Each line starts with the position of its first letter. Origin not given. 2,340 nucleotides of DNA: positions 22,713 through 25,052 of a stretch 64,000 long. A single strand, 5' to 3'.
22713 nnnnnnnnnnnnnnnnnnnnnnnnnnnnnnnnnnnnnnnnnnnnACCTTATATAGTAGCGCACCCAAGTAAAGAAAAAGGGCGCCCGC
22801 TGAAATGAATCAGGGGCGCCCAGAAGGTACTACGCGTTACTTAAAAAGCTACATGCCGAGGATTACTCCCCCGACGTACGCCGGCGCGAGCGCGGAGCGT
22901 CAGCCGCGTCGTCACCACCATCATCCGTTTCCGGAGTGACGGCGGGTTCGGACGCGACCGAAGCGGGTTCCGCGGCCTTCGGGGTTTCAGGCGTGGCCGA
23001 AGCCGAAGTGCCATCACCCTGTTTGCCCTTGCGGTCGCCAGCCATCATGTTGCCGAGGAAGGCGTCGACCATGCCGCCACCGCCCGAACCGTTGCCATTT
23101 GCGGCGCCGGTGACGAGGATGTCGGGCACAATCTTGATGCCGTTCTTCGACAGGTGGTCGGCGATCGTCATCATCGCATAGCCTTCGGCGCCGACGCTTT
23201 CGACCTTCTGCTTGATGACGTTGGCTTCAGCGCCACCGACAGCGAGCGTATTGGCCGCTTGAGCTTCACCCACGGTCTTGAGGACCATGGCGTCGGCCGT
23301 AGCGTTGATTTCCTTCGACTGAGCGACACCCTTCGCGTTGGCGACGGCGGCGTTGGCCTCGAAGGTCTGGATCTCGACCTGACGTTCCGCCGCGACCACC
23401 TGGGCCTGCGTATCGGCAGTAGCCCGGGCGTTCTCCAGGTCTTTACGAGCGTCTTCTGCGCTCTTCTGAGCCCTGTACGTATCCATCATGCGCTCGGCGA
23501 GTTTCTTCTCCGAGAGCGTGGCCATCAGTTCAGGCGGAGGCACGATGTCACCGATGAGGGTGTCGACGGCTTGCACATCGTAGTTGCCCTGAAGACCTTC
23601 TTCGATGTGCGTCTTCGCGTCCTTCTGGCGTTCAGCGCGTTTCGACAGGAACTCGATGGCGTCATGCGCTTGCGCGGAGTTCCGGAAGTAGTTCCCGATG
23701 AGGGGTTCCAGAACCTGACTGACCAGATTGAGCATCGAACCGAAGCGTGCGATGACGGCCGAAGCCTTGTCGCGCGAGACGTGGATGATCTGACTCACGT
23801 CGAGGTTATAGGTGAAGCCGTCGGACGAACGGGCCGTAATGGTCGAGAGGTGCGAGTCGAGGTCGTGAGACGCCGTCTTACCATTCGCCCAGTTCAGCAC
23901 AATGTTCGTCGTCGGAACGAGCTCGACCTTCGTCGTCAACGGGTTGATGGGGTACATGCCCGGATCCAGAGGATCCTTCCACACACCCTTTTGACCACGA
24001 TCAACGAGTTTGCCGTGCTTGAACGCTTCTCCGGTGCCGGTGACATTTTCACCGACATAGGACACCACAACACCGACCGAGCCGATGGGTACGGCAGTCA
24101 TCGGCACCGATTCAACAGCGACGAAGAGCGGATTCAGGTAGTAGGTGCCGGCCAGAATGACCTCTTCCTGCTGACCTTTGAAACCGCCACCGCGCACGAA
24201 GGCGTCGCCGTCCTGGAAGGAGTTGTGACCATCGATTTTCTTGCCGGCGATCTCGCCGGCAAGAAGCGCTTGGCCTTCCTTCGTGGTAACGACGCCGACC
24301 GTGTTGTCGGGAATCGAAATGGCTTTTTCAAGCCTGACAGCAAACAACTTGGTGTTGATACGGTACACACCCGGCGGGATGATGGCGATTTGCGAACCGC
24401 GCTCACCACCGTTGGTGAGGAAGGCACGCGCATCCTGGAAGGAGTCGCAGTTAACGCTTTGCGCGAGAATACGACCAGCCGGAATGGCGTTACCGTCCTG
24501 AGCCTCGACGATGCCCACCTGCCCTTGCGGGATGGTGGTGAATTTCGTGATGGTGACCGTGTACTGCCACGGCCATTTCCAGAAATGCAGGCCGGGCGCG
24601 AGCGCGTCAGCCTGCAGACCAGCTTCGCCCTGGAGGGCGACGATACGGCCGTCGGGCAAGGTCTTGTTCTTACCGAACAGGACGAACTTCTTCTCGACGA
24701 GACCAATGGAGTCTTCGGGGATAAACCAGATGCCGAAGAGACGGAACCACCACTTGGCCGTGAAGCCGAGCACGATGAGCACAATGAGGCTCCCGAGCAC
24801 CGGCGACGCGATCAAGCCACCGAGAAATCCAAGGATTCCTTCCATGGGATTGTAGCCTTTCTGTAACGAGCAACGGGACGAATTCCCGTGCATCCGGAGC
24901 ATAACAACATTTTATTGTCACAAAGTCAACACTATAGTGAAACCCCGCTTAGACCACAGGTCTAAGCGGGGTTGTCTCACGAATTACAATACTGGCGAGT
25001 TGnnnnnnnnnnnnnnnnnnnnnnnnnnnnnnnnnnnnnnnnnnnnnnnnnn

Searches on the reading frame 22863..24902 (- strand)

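Call 71: search_protein_families(library=pfam, max_evalue=0.01, proteins=[window:22863-24902:-])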
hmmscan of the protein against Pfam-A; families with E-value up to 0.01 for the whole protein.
window:22863-24902:- (679 aa): 1 family
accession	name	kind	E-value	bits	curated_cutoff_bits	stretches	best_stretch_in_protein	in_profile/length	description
PF01145.31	Band_7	-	7.6e-25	88.4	23.6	1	301-479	19-166/176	SPFH domain / Band 7 family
